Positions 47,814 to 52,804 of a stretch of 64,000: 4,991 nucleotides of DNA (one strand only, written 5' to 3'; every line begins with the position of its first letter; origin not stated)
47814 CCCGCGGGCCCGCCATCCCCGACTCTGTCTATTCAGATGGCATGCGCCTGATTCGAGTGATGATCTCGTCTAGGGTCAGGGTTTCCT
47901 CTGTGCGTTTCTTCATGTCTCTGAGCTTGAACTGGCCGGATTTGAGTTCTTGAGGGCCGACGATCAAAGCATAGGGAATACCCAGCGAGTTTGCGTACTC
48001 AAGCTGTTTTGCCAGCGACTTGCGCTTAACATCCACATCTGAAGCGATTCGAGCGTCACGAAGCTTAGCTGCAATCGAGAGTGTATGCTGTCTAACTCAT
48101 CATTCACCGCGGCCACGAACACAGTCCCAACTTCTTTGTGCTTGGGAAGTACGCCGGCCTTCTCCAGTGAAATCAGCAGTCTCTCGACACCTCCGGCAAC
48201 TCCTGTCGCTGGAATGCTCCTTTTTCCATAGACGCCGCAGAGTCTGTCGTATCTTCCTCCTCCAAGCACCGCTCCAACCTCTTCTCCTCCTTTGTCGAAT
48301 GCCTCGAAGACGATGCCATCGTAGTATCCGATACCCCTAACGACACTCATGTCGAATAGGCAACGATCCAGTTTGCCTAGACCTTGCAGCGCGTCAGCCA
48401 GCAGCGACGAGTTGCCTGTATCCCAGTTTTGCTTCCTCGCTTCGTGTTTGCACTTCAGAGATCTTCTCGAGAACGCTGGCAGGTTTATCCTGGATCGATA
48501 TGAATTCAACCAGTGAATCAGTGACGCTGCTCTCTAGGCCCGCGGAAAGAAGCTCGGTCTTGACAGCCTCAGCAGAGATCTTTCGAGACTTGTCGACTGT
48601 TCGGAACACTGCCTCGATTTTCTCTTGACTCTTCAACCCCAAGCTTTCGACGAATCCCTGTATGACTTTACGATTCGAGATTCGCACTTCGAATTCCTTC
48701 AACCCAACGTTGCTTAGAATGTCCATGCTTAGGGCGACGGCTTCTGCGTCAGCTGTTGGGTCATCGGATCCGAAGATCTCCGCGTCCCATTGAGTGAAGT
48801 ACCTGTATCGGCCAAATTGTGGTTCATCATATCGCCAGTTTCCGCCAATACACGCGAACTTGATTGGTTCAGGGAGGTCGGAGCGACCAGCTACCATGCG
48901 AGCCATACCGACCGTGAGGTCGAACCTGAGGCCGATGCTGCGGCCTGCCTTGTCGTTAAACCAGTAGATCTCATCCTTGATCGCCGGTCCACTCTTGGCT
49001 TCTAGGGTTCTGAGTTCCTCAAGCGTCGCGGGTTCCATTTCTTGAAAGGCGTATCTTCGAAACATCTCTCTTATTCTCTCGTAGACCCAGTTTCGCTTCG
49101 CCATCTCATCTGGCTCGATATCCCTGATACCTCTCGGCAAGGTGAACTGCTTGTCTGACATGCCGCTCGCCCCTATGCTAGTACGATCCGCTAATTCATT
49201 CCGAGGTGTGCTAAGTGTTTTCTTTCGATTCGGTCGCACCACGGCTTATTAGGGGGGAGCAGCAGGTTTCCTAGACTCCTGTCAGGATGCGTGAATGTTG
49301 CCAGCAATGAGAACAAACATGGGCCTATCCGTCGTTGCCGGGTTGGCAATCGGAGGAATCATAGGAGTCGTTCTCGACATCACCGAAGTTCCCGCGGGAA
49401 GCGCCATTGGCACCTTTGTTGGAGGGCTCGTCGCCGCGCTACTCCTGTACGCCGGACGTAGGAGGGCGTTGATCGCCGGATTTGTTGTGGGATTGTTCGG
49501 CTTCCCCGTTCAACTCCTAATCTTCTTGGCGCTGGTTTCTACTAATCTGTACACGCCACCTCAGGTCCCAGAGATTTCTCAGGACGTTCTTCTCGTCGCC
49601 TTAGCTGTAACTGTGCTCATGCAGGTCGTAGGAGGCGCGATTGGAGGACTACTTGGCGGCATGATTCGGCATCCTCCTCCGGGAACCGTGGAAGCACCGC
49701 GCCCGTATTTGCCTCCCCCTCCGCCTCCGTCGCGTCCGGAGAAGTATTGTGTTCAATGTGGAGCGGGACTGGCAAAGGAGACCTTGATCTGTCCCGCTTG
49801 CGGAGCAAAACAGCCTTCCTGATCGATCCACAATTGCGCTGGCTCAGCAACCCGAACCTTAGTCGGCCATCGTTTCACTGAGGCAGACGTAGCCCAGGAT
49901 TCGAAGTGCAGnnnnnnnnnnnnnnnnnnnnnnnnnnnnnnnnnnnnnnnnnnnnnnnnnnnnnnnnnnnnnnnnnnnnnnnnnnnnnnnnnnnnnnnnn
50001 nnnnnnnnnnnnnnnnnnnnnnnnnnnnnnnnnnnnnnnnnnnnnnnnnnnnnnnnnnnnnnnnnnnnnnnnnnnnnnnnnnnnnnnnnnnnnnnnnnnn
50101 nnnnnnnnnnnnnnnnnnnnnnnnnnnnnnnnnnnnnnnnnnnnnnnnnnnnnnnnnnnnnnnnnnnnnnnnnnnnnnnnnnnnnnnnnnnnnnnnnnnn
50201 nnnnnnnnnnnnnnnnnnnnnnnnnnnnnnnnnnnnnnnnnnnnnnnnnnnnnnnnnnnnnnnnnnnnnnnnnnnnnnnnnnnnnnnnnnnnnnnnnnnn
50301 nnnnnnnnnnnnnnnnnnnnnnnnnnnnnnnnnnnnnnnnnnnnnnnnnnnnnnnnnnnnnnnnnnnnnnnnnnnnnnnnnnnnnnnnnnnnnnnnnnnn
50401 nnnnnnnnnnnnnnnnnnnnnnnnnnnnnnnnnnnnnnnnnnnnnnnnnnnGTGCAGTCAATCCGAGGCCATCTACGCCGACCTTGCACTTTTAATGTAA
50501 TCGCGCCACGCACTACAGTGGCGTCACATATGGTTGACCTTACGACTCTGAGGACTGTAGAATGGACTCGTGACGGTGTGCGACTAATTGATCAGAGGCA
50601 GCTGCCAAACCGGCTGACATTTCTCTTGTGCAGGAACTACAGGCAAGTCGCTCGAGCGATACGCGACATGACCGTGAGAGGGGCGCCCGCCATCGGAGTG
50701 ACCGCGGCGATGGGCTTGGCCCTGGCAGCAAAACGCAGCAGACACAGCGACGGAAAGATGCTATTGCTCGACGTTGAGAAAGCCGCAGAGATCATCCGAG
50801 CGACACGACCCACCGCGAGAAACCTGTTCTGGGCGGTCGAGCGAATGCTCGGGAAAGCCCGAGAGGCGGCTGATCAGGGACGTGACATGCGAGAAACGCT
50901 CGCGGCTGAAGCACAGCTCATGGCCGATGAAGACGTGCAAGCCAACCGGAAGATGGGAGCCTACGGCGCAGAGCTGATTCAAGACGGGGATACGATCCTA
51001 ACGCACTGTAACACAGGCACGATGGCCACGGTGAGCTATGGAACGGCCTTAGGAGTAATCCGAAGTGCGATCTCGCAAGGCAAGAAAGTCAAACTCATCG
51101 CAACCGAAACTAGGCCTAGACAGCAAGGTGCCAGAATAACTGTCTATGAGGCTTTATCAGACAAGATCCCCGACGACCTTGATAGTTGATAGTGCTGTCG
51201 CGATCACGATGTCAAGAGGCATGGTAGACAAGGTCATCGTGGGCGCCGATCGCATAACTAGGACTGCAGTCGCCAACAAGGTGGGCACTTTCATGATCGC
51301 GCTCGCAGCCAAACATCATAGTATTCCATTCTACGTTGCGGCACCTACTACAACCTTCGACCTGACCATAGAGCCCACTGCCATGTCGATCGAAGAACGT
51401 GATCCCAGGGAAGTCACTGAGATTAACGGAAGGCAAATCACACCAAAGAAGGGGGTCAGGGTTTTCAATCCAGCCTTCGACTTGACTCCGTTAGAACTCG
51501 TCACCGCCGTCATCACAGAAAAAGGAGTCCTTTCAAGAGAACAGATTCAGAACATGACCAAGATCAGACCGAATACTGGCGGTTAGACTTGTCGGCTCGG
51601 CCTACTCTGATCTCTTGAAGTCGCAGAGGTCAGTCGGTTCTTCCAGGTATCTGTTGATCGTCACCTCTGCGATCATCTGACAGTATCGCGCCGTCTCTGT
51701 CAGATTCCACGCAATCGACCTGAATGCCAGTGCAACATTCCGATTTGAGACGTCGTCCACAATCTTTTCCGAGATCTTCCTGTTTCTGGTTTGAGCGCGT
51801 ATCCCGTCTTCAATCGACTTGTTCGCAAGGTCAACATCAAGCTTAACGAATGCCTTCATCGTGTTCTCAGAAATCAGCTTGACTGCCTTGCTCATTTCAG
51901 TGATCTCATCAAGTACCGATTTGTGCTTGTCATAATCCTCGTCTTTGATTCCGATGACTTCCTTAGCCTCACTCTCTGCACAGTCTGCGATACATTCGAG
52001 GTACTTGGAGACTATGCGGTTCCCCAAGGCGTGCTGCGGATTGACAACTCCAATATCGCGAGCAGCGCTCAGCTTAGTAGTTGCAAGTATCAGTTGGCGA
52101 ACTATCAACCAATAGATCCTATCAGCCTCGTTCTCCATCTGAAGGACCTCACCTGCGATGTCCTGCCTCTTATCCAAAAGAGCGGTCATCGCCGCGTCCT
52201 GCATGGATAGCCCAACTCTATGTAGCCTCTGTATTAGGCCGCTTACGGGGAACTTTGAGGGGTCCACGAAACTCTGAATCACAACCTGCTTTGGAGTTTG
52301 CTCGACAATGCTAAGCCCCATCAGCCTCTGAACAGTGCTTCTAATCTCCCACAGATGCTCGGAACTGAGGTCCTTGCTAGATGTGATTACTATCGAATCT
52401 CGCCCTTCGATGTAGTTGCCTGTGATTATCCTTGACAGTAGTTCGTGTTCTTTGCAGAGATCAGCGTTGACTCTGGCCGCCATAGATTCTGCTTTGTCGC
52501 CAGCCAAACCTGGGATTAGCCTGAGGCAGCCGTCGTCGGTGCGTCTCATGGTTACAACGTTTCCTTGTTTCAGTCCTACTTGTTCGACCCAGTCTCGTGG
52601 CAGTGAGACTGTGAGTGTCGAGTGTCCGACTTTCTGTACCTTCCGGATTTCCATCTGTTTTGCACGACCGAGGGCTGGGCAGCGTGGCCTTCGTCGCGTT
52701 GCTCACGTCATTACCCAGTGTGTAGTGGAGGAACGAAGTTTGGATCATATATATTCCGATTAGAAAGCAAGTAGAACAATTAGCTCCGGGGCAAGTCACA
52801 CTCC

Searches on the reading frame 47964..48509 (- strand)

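Call 29: search_protein_families(library=pfam, proteins=[window:47964-48509:-], max_evalue=0.00001)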
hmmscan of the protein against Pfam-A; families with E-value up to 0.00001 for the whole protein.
window:47964-48509:- (181 aa): 1 family
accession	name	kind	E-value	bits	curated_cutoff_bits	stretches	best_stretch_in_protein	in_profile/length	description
PF13393.11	tRNA-synt_His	-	4e-14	53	25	1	37-111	238-308/308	Histidyl-tRNA synthetase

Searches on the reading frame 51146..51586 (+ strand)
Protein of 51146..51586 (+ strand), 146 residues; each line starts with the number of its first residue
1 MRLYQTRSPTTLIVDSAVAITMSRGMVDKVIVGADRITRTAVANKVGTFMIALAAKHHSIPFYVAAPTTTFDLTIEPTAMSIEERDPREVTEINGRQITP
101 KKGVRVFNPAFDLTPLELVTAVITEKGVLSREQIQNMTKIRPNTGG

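Call 29: search_protein_families(library=pfam, proteins=[window:51146-51586:+], max_evalue=0.00001)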
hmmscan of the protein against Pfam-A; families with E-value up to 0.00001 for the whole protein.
window:51146-51586:+ (146 aa): 1 family
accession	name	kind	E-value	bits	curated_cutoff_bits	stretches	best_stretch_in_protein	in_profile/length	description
PF01008.23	IF-2B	-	3.1e-44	151.7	22.4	1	3-129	153-278/280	Initiation factor 2 subunit family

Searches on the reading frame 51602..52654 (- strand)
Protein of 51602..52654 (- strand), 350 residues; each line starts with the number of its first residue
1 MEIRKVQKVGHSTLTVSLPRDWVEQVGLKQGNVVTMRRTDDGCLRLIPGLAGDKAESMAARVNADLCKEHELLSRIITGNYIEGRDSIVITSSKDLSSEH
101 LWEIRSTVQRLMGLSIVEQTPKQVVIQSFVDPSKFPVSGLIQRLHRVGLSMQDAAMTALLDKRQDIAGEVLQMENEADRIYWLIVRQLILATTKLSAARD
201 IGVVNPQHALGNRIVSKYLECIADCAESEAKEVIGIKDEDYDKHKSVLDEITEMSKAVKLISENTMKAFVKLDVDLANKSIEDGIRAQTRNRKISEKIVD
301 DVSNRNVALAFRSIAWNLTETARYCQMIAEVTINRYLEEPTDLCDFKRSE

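Call 29: search_protein_families(library=pfam, proteins=[window:51602-52654:-], max_evalue=0.00001)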
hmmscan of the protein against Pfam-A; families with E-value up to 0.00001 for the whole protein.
window:51602-52654:- (350 aa): 2 families
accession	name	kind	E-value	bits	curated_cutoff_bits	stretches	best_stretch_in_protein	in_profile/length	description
PF01895.24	PhoU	-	2.4e-13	50.7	23.5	1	141-232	1-88/89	PhoU domain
PF04014.23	MazE_antitoxin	-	2.7e-08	34.1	24.7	1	7-48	1-42/48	Antidote-toxin recognition MazE, bacterial antitoxin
